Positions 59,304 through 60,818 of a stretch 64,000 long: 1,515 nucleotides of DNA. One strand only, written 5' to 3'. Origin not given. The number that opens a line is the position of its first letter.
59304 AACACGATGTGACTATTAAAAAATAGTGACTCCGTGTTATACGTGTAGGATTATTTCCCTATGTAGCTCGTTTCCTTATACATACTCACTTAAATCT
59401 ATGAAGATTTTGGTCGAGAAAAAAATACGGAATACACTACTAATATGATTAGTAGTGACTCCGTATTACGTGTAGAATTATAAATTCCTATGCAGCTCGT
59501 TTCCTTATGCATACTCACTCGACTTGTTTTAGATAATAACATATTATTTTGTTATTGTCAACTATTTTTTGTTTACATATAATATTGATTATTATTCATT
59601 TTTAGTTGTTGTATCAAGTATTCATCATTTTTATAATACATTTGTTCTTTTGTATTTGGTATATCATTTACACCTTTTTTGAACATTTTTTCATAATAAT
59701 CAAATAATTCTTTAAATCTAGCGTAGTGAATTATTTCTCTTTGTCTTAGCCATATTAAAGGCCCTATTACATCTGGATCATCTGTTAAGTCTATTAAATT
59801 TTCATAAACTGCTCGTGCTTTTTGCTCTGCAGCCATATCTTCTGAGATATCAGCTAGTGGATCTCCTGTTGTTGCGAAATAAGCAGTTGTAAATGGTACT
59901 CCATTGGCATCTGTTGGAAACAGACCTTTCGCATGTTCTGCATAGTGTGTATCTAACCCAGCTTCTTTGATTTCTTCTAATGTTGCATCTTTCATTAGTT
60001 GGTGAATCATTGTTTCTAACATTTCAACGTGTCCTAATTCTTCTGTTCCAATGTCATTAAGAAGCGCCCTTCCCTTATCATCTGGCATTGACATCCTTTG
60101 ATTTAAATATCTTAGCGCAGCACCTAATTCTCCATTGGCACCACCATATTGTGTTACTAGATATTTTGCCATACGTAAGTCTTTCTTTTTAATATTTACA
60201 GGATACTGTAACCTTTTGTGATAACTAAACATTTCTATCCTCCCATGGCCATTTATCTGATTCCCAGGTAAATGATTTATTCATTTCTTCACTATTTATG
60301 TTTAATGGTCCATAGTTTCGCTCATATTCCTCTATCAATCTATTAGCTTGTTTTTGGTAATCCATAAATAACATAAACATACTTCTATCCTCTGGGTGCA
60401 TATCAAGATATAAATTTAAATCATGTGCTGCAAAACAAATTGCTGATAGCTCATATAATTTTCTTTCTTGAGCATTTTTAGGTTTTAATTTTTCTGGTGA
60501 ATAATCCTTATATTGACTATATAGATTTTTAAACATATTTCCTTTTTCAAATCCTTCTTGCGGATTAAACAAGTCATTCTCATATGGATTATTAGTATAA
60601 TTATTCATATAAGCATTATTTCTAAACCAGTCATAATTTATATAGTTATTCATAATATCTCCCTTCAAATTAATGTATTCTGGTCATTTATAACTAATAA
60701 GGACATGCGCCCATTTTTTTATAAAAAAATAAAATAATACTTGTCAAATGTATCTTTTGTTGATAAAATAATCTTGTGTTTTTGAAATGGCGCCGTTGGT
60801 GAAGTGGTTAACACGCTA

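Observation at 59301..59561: Two tandem riboswitch-like elements, each with its own terminator, in the leader of an ABC-2 exporter operon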

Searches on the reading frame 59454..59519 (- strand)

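Call 20: search_protein_families(library=pfam, proteins=[L120:3616-4860:-, L122:1719-2492:+], max_evalue=0.01)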
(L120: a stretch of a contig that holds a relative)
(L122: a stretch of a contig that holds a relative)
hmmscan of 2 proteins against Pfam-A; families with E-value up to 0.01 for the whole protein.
L120:3616-4860:- (414 aa): 3 families
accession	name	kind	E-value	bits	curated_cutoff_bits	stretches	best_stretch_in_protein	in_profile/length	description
PF07690.21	MFS_1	-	7.6e-27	94.6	33.4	2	36-308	14-286/347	Major Facilitator Superfamily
PF12832.13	MFS_1_like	-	6.9e-07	29.1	25.2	1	25-363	8-353/373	MFS_1 like family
PF05977.19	MFS_3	-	0.0042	16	27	1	51-130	43-119/524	Transmembrane secretion effector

L122:1719-2492:+ (257 aa): 1 family
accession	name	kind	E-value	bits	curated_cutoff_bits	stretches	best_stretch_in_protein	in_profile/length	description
PF01048.26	PNP_UDP_1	-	3.9e-24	85.8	25.1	1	41-248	12-220/233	Phosphorylase superfamily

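Call 21: search_protein_families(library=pfam, proteins=[L094:2904-3410:+, L096:1568-2311:+, L098:1865-2479:+, L100:6880-7578:-, L106:1178-2053:+, L125:2526-3713:+], max_evalue=0.01)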
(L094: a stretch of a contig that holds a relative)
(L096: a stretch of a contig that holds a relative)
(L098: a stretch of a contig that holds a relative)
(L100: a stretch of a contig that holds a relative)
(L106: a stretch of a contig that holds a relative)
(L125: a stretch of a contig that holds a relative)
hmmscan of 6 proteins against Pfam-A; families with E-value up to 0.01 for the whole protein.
L094:2904-3410:+ (168 aa): 1 family
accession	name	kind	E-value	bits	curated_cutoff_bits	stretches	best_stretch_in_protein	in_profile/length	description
PF00293.34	NUDIX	-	1.7e-12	48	21.1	1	43-147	6-120/134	NUDIX domain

L096:1568-2311:+ (247 aa): 1 family
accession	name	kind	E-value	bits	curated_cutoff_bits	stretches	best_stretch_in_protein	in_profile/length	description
PF03575.23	Peptidase_S51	-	3.8e-13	50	23.9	1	42-218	25-202/206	Peptidase family S51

L098:1865-2479:+ (204 aa): 2 families
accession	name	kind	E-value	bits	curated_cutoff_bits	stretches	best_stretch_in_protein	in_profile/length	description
PF00881.29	Nitroreductase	-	8.3e-17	62.3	23.5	1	7-180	1-167/167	Nitroreductase family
PF14512.11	TM1586_NiRdase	-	3.2e-05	24.1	27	0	2-61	1-59/215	Putative TM nitroreductase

L100:6880-7578:- (232 aa): 8 families
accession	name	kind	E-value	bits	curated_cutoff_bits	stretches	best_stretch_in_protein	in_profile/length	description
PF13484.11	Fer4_16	-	7.4e-10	39.9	30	1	157-221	1-65/66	4Fe-4S double cluster binding domain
PF12837.12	Fer4_6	-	1.1e-06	28.7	25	1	153-169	4-20/24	4Fe-4S binding domain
PF13187.11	Fer4_9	-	8e-06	26.2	27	1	156-173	35-52/52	4Fe-4S dicluster domain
PF00037.32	Fer4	-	1.3e-05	25.3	21.1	1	151-174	1-24/24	4Fe-4S binding domain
PF12838.12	Fer4_7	-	7.6e-05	23.5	27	1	157-221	1-50/52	4Fe-4S dicluster domain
PF13237.11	Fer4_10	-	0.00027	21.2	25.5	1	153-220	4-53/53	4Fe-4S dicluster domain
PF25160.1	LdpA_Fe-S-bd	-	0.0004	20.6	27.6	0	212-223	31-42/49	LdpA Fe-S cluster-binding domain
PF12797.12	Fer4_2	-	0.0014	18.9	24.5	0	151-169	3-21/22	4Fe-4S binding domain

L106:1178-2053:+ (291 aa): 2 families
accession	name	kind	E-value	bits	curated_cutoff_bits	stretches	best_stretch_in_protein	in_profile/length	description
PF12706.13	Lactamase_B_2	-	1.5e-08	34.9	27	1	71-256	11-200/200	Beta-lactamase superfamily domain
PF00753.33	Lactamase_B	-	1.1e-07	32.5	22.7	1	55-190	16-145/196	Metallo-beta-lactamase superfamily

L125:2526-3713:+ (395 aa): 2 families
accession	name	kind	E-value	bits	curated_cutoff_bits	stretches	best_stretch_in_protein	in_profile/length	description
PF00155.27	Aminotran_1_2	-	4.1e-36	125.3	19.7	1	38-383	10-361/361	Aminotransferase class I and II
PF12897.13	Asp_aminotransf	-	6.2e-07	29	27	1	116-386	125-408/421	Aspartate amino-transferase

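Call 38: search_protein_families(library=ncbifam, proteins=[L091:1919-2467:-, L122:1719-2492:+, L120:3616-4860:-], max_evalue=0.00001)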
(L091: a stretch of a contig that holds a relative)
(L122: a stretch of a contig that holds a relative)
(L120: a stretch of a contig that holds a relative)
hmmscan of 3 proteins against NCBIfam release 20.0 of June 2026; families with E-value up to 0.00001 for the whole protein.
L091:1919-2467:- (182 aa): 11 families
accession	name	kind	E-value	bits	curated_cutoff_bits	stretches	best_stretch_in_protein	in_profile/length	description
TIGR03585.1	PseH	equivalog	1.9e-16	60.6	93.1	1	15-170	4-155/156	UDP-4-amino-4,6-dideoxy-N-acetyl-beta-L-altrosamine N-acetyltransferase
NF011709.0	PRK15130.1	equivalog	3.5e-16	59.5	218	1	73-180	66-172/186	spermidine N1-acetyltransferase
NF008072.0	PRK10809.1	equivalog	1.9e-09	37.5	190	1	53-178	65-191/194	ribosomal protein S5-alanine N-acetyltransferase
TIGR01575.1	rimI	equivalog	1.3e-08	35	86.4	1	99-158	64-122/132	ribosomal protein S18-alanine N-acetyltransferase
NF040503.1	resist_ArsN1a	equivalog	1.3e-08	34.8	170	1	64-172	48-157/159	arsinothricin resistance N-acetyltransferase ArsN1 family A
NF000225.3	AAC_6p_Strep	exception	2e-07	31.1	250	1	70-176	46-154/156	aminoglycoside 6'-N-acetyltransferase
NF012165.0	AAC_6p_set_A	equivalog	2.3e-06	27.4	280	1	94-150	93-149/177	aminoglycoside 6'-N-acetyltransferase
NF000507.1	AAC_6p_Ie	exception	3.2e-06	27.2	450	1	93-178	98-183/201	aminoglycoside N-acetyltransferase AAC(6')-Ie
NF033151.0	AAC_6p_A10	exception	3.5e-06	27.1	400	1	92-171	96-175/178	AAC(6')-I family aminoglycoside 6'-N-acetyltransferase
NF040702.1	ileS_w_GNAT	exception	4.9e-06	24.5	1999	1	62-153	333-421/1100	isoleucine--tRNA ligase, N-acetyltransferase domain-containing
NF007539.0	PRK10151.1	equivalog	5.1e-06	26.2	184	1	70-167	73-169/179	50S ribosomal protein L7/L12-serine acetyltransferase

L122:1719-2492:+ (257 aa): 9 families
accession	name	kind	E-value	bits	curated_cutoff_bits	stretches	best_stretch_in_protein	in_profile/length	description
TIGR00107.1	deoD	equivalog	7.2e-12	45.3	232.25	1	66-223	45-204/232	purine-nucleoside phosphorylase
TIGR03468.1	HpnG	hypoth_equivalog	7.2e-11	42.1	187.1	1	73-212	20-148/212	hopanoid-associated phosphorylase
TIGR01718.1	Uridine-psphlse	equivalog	8.6e-11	41.6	280.3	1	65-137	45-117/245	uridine phosphorylase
NF004489.0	PRK05819.1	subfamily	1.4e-10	40.9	230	1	66-223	49-208/236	DeoD-type purine-nucleoside phosphorylase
NF005500.0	PRK07115.1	equivalog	8.1e-10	38.4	264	1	72-204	62-195/261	AMP nucleosidase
NF008383.0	PRK11178.1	equivalog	1.6e-09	37.4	262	1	64-198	51-182/254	uridine phosphorylase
TIGR01721.1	AMN-like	hypoth_equivalog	3.5e-08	32.9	307.2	1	96-204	84-193/269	AMP nucleosidase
NF009914.0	PRK13374.1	subfamily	6.4e-08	32.5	338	1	66-250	49-231/235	DeoD-type purine-nucleoside phosphorylase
NF004079.0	PRK05584.1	equivalog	3.3e-06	26.8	169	1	62-213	30-191/232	5'-methylthioadenosine/adenosylhomocysteine nucleosidase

L120:3616-4860:- (414 aa): 5 families
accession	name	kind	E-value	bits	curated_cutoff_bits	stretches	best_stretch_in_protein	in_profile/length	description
NF000043.1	tet_MFS_P_a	exception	4.5e-20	71.8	750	1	27-385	13-391/420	tetracycline efflux MFS transporter TetA(P)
NF040872.1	MFS_HP1165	exception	1.3e-19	70.5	700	1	39-384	24-368/385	HP1165 family MFS efflux transporter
NF000049.1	tet_MFS_40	exception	7.1e-15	55.1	800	1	43-192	33-179/406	tetracycline efflux MFS transporter Tet(40)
TIGR00880.1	2_A_01_02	superfamily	6e-09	36.2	131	1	61-195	6-138/141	multidrug resistance protein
NF003024.0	PRK03893.1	subfamily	3.1e-06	26.3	604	0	49-194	52-188/497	sialate:H+ symport family MFS transporter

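Call 76: search_protein_families(library=pfam, proteins=[L116:5967-6770:-], max_evalue=0.05)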
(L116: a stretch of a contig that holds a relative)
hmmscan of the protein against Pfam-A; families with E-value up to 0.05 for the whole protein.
L116:5967-6770:- (268 aa): 2 families
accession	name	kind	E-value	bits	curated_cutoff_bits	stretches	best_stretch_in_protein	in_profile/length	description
PF02637.23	GatB_Yqey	-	0.034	14.5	27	0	5-52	41-88/148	GatB domain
PF05121.17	GvpK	-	0.046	14.3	25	0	11-62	31-82/85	Gas vesicle protein K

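Call 84: search_solved_structures(query=L091:1919-2467:-, max_evalue=0.00001)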
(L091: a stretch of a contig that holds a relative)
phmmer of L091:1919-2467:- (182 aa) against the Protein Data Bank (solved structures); distinct sequences matched with E-value up to 0.00001: 29.
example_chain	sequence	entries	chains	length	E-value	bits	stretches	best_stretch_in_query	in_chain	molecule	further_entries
6erd_A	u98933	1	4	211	5.1e-17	65.4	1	61-177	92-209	Aminoglycoside N6'-acetyltransferase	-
6vfm_A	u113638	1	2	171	1.4e-16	63.9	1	70-176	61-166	Spermidine N1-acetyltransferase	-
8fv0_C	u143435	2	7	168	1.8e-16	63.5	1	72-177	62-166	Diamine N-acetyltransferase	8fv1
5ix3_A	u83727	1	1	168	2.1e-16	63.3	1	72-177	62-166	Diamine N-acetyltransferase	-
7kwj_A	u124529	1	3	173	2.7e-16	63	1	61-181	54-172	Spermidine N(1)-acetyltransferase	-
7kwh_A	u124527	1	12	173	3e-16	62.9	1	61-181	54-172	Spermidine N(1)-acetyltransferase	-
4jjx_A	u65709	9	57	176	3.3e-16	62.7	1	61-181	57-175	Spermidine n1-acetyltransferase | Spermidine N(1)-acetyltransferase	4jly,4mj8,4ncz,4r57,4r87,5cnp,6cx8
6dau_A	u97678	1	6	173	3.7e-16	62.5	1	62-181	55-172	Spermidine N1-acetyltransferase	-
4mhd_A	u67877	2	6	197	4.1e-16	62.4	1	61-181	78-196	Spermidine n1-acetyltransferase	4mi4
4ygo_A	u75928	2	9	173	4.1e-16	62.4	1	61-181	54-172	Spermidine n1-acetyltransferase | Spermidine N(1)-acetyltransferase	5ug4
6vfn_A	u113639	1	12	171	5.2e-16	62.1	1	70-176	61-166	Spermidine N1-acetyltransferase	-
7kwx_A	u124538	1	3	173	1.7e-15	60.4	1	61-181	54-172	Spermidine N(1)-acetyltransferase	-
7kx2_A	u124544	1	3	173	1.9e-15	60.3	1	61-181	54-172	Spermidine N(1)-acetyltransferase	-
7kx3_A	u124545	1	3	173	2.8e-15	59.7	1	61-181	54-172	Spermidine N(1)-acetyltransferase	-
3tth_A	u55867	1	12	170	2.8e-15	59.7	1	60-174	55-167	Spermidine N1-acetyltransferase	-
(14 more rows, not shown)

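Call 87: find_homologous_proteins(query=L093:2542-3519:-, max_evalue=1e-30)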
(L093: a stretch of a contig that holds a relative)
Query L093:2542-3519:- (325 aa): 8000 proteins with E <= 1e-30 among 8000 candidates; the best 120 are listed.
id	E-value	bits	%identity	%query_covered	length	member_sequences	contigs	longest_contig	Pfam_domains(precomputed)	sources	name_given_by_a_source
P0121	2.5e-197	672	95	100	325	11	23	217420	PF00005.34,PF13304.13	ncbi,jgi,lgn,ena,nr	ncbi:MAG TPA: ABC transporter ATP-binding protein [Clostridiaceae bacterium]|jgi:ABC-2 type transpor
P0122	9.0e-175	598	82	100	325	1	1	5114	PF00005.34,PF13304.13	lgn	-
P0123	1.1e-173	595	82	100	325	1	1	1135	PF00005.34,PF13304.13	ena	-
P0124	9.4e-173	592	81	100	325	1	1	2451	PF00005.34,PF13304.13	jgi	jgi:ABC-2 type transport system ATP-binding protein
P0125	1.3e-172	591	82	100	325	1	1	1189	PF00005.34,PF13304.13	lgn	-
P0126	1.6e-172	591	81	100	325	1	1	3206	PF00005.34,PF13304.13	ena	-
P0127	1.7e-172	591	82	100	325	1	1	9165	PF00005.34,PF13304.13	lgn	-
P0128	4.4e-172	589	83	100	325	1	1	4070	PF00005.34,PF13304.13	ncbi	-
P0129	5.0e-171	586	81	100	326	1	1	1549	PF00005.34,PF13304.13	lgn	-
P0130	1.7e-169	581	81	100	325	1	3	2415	PF00005.34,PF13304.13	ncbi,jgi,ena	-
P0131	6.6e-169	579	80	100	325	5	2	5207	PF00005.34,PF13304.13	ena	-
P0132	8.5e-169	579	80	100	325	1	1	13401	PF00005.34,PF13304.13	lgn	-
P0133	8.8e-169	579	80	100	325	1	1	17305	PF00005.34,PF13304.13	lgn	-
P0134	9.0e-169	579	80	100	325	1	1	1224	PF00005.34,PF13304.13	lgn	-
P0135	2.8e-168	577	79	100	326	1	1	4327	PF00005.34,PF13304.13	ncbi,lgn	-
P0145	1.2e-165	568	79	100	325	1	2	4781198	PF00005.34,PF13304.13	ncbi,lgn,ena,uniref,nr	ncbi:MAG TPA: ATP-binding cassette domain-containing protein [Methylomusa anaerophila]|uniref:Putati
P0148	2.7e-164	564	78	100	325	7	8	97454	PF00005.34,PF13304.13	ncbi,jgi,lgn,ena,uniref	ncbi:ATP-binding cassette domain-containing protein [Pseudoclostridium thermosuccinogenes]|jgi:ABC-2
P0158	4.9e-160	550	77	98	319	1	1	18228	PF00005.34,PF13304.13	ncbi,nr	ncbi:MAG: ATP-binding cassette domain-containing protein [Halanaerobiales bacterium]|nr:ATP-binding 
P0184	2.9e-154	531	73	100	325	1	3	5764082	PF00005.34,PF13304.13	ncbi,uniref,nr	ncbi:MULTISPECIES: ATP-binding cassette domain-containing protein [Metabacillus]|uniref:ABC transpor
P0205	5.0e-152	524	70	100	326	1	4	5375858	PF00005.34,PF13304.13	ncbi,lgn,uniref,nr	ncbi:ATP-binding cassette domain-containing protein [Paenibacillus cisolokensis]|uniref:ABC transpor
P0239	3.0e-150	518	71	100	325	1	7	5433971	PF00005.34,PF13304.13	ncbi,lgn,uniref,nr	ncbi:putative ABC transporter ATP-binding protein YbhF [Sporomusa ovata DSM 2662]|uniref:ABC transpo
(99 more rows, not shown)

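Call 88: find_encoding_contigs(protein=P0148, flank=2500, max_places=2)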
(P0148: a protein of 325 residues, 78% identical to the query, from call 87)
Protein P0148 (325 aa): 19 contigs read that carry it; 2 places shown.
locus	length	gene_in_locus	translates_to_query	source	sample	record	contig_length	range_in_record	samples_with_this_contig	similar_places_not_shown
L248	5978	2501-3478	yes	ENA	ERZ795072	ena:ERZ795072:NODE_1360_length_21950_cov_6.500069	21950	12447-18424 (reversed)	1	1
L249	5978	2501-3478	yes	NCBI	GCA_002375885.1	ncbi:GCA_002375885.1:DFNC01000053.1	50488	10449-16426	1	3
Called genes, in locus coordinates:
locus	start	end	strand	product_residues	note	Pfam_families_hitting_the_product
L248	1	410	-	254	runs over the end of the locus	PF00528:BPD_transp_1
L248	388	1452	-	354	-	PF13379:NMT1_2, PF12974:Phosphonate-bd, PF09084:NMT1 (weak), PF02621:VitK2_biosynth (weak)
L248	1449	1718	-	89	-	PF21699:TM1266-like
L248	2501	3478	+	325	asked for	PF00005:ABC_tran, PF13304:AAA_21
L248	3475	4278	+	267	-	PF01061:ABC2_membrane (weak), PF12698:ABC2_membrane_3 (weak)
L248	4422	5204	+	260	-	PF06182:ABC2_membrane_6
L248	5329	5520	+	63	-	-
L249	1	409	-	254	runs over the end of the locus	PF00528:BPD_transp_1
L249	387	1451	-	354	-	PF13379:NMT1_2, PF12974:Phosphonate-bd, PF09084:NMT1 (weak), PF02621:VitK2_biosynth (weak)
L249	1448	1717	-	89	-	PF21699:TM1266-like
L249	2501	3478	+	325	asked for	PF00005:ABC_tran, PF13304:AAA_21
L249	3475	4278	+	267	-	PF01061:ABC2_membrane (weak), PF12698:ABC2_membrane_3 (weak)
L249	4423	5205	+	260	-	PF06182:ABC2_membrane_6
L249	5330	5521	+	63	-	-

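Call 89: find_encoding_contigs(protein=P0145, flank=2500, max_places=1)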
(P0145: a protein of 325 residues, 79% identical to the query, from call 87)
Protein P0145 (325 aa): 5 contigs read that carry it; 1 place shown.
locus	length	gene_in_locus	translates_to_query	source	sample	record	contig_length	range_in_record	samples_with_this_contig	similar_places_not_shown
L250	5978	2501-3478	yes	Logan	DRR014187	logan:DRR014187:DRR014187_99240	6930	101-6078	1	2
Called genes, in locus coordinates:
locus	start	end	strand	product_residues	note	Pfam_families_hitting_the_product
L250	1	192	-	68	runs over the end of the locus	-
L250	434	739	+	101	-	PF02604:PhdYeFM_antitox (weak)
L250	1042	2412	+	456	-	PF05977:MFS_3, PF07690:MFS_1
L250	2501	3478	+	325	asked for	PF00005:ABC_tran, PF13304:AAA_21 (weak)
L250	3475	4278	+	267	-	-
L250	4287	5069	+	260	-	PF06182:ABC2_membrane_6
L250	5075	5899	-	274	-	PF01381:HTH_3, PF12844:HTH_19 (weak), PF03848:TehB, PF13489:Methyltransf_23, PF08241:Methyltransf_11, PF08242:Methyltransf_12, PF13649:Methyltransf_25, PF13847:Methyltransf_31, +2 more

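Call 90: find_encoding_contigs(protein=P0184, flank=2500, max_places=1)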
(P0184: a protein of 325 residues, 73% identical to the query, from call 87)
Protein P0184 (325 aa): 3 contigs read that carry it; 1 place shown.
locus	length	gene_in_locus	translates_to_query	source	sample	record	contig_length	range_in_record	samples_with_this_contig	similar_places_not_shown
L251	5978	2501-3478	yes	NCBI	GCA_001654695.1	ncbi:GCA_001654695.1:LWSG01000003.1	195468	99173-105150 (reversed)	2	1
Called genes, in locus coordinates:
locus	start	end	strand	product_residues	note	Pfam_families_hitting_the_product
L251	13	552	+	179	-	PF09349:OHCU_decarbox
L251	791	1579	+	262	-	PF00702:Hydrolase, PF13419:HAD_2, PF13242:Hydrolase_like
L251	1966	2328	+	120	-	-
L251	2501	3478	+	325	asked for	PF00005:ABC_tran, PF13304:AAA_21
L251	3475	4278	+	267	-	-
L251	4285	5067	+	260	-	PF06182:ABC2_membrane_6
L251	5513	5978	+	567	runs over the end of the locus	PF00682:HMGL-like, PF22615:IPMS_D2, PF08502:LeuA_dimer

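Call 91: find_encoding_contigs(protein=P0205, flank=2500, max_places=1)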
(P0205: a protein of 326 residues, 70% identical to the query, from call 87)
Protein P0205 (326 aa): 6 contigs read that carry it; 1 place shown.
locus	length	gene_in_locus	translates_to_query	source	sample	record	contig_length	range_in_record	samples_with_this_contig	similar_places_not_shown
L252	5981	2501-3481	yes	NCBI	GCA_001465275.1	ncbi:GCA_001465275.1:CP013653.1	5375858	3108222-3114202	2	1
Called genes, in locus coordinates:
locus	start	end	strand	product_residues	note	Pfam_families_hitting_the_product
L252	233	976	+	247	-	PF12833:HTH_18, PF00165:HTH_AraC (weak)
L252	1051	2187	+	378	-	PF03060:NMO, PF01070:FMN_dh (weak)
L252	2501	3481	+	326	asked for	PF00005:ABC_tran, PF13304:AAA_21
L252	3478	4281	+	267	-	-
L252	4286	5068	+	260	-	PF06182:ABC2_membrane_6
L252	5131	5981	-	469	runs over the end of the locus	PF00078:RVT_1, PF08388:GIIM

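Call 92: find_encoding_contigs(protein=P0239, flank=2500, max_places=1)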
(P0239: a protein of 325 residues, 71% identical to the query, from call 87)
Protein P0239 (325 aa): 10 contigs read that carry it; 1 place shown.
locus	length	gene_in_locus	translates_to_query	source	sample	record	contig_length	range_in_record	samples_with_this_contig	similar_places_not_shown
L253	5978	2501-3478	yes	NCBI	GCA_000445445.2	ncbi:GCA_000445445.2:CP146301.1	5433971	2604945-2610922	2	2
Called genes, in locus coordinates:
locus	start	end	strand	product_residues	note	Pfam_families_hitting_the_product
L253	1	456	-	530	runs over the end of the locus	PF00496:SBP_bac_5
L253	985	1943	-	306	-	-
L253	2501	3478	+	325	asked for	PF00005:ABC_tran, PF13304:AAA_21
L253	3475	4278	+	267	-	-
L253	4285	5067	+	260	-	PF06182:ABC2_membrane_6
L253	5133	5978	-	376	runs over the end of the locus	PF02663:FmdE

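Call 93: find_encoding_contigs(protein=P0158, flank=2500, max_places=1)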
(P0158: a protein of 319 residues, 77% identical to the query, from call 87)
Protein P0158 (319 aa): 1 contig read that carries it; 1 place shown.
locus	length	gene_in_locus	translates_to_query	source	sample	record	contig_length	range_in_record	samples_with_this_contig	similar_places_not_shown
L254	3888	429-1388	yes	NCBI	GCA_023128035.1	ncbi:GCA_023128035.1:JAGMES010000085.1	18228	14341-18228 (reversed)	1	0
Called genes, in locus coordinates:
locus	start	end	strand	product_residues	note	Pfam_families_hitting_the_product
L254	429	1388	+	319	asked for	PF00005:ABC_tran, PF13304:AAA_21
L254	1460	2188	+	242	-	-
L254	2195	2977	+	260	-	PF06182:ABC2_membrane_6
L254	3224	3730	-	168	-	-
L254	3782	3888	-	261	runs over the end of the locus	PF01061:ABC2_membrane, PF12698:ABC2_membrane_3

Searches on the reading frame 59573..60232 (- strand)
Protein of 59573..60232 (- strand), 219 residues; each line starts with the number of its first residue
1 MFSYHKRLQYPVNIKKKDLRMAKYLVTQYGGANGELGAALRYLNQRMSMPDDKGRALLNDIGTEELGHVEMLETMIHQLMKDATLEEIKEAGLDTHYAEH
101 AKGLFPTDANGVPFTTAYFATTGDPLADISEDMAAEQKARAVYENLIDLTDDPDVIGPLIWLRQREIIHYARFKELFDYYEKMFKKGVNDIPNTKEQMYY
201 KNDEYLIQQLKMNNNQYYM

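Call 7: search_protein_families(library=pfam, proteins=[window:59573-60232:-])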
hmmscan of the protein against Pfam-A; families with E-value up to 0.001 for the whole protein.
window:59573-60232:- (219 aa): 1 family
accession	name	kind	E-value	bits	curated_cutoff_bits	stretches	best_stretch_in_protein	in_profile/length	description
PF05067.18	Mn_catalase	-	1e-54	185.9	27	1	1-184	1-198/284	Manganese containing catalase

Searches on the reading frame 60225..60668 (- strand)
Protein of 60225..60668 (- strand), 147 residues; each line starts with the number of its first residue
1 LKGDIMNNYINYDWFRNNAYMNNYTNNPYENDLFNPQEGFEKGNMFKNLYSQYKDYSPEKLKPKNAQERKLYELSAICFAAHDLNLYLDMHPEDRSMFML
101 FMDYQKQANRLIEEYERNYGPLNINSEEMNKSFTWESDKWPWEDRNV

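Call 7: search_protein_families(library=pfam, proteins=[window:60225-60668:-])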
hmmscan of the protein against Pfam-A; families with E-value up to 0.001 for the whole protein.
window:60225-60668:- (147 aa): 1 family
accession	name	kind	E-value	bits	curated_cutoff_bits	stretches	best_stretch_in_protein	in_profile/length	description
PF12652.12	CotJB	-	1.4e-22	80.1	29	1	70-143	3-76/76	CotJB protein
